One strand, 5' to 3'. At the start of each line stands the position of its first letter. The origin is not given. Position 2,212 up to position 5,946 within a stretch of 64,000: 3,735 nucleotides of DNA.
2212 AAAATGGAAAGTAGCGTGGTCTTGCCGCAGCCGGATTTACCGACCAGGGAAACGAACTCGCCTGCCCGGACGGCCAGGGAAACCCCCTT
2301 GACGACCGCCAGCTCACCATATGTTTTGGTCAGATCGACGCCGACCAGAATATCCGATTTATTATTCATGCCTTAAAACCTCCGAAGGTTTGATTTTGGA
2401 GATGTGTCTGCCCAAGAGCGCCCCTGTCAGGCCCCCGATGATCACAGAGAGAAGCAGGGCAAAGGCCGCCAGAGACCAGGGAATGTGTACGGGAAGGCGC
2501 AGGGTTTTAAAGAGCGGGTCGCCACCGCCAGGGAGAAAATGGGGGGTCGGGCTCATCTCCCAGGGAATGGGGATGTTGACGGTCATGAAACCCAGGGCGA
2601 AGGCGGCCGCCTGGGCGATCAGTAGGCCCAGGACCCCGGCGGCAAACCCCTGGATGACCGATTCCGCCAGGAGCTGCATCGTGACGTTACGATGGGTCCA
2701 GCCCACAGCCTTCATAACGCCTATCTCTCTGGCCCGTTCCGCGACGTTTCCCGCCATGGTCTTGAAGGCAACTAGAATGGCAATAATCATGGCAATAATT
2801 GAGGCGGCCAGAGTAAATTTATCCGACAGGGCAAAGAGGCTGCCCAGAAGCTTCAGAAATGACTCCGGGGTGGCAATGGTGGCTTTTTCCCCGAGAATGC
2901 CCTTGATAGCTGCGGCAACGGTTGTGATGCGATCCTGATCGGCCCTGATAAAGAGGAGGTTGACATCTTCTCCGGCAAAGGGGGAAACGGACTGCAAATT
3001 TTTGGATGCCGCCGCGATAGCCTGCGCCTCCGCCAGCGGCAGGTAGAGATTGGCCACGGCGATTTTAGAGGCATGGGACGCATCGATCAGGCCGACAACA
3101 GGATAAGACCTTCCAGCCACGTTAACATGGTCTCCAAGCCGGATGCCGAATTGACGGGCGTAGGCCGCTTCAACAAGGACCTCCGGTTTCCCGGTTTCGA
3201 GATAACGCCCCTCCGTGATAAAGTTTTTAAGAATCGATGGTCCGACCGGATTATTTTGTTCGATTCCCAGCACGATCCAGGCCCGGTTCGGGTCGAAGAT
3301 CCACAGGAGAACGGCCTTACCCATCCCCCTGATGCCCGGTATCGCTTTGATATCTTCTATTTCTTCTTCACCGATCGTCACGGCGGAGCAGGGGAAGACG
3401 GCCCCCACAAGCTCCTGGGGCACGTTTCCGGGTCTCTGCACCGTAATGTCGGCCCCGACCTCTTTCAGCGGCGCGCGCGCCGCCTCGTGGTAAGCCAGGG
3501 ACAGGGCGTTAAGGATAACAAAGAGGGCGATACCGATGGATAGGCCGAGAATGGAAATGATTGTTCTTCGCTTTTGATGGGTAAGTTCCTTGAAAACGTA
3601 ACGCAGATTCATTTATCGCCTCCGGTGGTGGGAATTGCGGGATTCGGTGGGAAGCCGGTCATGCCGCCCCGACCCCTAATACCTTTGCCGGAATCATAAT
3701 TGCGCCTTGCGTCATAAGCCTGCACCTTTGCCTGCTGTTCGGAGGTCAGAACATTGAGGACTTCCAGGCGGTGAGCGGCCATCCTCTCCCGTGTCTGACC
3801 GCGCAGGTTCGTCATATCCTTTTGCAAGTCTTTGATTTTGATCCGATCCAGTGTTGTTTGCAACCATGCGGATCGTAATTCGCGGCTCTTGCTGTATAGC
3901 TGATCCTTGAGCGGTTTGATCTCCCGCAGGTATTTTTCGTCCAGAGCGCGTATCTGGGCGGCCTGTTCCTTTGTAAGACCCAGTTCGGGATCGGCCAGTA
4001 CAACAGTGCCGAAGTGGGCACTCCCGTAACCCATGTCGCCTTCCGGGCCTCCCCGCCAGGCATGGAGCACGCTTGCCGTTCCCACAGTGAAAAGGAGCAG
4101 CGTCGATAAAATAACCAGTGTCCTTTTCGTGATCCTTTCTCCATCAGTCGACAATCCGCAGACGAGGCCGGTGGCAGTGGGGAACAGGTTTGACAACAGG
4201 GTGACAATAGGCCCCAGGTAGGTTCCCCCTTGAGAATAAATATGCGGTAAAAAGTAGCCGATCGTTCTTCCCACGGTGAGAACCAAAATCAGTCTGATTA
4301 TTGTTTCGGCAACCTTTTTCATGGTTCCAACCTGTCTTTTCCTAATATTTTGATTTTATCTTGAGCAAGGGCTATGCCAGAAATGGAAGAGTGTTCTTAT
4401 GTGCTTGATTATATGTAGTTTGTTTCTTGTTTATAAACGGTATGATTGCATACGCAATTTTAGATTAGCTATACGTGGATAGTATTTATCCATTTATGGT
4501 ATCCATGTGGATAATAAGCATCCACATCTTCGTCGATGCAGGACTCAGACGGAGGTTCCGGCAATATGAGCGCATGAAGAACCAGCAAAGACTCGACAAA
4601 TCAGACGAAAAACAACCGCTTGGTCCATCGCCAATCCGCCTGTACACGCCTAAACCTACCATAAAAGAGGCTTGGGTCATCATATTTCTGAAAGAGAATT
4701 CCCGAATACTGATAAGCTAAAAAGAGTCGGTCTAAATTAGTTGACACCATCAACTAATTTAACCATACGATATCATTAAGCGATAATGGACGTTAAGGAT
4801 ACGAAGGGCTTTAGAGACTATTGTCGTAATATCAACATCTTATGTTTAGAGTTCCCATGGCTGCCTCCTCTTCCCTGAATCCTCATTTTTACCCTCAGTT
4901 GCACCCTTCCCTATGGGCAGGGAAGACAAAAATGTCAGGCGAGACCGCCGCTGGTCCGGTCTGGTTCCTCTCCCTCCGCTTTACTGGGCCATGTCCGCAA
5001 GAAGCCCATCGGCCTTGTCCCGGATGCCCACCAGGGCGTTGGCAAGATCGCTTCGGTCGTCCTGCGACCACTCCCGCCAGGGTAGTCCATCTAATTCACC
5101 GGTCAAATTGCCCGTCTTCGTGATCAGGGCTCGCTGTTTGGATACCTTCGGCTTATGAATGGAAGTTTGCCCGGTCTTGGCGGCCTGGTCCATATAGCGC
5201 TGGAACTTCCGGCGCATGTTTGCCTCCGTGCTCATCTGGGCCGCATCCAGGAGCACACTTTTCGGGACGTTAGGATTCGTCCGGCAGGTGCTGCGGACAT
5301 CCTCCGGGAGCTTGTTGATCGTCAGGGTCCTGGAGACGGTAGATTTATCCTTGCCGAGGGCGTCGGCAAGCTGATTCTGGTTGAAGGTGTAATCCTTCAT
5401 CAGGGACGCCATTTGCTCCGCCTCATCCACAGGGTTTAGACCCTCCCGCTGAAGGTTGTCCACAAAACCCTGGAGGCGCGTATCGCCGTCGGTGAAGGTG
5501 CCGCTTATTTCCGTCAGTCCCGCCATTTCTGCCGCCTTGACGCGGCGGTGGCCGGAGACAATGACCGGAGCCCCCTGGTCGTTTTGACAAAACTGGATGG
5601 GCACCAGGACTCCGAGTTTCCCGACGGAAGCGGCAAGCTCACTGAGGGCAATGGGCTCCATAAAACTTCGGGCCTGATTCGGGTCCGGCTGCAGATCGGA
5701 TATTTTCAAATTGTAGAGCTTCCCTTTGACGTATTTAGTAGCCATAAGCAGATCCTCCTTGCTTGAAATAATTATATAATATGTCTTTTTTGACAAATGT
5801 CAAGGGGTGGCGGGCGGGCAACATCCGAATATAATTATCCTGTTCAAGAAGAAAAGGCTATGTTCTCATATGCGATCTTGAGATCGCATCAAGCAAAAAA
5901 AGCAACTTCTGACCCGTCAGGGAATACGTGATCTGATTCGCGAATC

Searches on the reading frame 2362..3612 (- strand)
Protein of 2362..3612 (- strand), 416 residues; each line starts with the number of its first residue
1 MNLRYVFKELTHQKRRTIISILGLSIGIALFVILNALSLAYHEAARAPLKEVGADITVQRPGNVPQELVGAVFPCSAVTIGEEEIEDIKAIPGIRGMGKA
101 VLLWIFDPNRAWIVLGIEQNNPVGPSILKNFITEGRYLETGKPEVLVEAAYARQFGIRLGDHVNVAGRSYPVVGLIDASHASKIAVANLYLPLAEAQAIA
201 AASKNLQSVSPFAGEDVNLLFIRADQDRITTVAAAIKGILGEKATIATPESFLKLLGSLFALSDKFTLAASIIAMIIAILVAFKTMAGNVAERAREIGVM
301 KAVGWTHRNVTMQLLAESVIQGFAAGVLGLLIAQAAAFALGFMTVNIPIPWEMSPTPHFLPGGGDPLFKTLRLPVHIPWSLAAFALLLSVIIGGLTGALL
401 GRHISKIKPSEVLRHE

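Call 67: search_protein_families(library=pfam, proteins=[window:2362-3612:-], max_evalue=0.01)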
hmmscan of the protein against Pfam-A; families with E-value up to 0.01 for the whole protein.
window:2362-3612:- (416 aa): 2 families
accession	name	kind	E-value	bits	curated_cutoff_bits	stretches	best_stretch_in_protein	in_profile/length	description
PF02687.27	FtsX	-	7.4e-17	62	25.5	1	269-409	2-120/120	FtsX-like permease C-terminal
PF12704.14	MacB_PCD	-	1.3e-12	48.9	27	1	17-237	1-205/207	MacB-like periplasmic core domain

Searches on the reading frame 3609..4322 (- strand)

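Call 67: search_protein_families(library=pfam, proteins=[window:3609-4322:-], max_evalue=0.01)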
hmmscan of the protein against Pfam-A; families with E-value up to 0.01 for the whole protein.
window:3609-4322:- (237 aa): 2 families
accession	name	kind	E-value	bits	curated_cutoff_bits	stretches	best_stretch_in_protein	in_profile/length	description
PF13801.11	Metal_resist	-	4.7e-13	49.8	29.2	1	73-198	2-124/125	Heavy-metal resistance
PF07813.17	LTXXQ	-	1.4e-09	39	24.3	1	113-202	12-98/100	LTXXQ motif family protein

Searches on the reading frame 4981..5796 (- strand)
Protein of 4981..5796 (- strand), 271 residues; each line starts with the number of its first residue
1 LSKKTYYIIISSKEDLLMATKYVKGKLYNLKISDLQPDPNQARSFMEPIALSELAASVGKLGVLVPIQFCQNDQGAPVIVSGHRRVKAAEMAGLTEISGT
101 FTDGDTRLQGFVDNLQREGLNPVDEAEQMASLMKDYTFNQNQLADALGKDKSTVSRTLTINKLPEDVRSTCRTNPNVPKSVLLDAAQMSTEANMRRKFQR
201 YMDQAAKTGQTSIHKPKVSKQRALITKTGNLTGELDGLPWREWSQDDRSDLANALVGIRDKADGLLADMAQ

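Call 96: search_protein_families(library=pfam, proteins=[window:4981-5796:-], max_evalue=0.00001)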
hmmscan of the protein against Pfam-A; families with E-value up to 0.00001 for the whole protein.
window:4981-5796:- (271 aa): 2 families
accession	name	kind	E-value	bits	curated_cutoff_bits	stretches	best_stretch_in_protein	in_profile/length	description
PF17762.8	HTH_ParB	-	2.4e-11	44.1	22.6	1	118-172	1-55/102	ParB HTH domain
PF02195.25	ParB_N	-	9.6e-11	42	26.3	1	26-115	2-94/95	ParB N-terminal domain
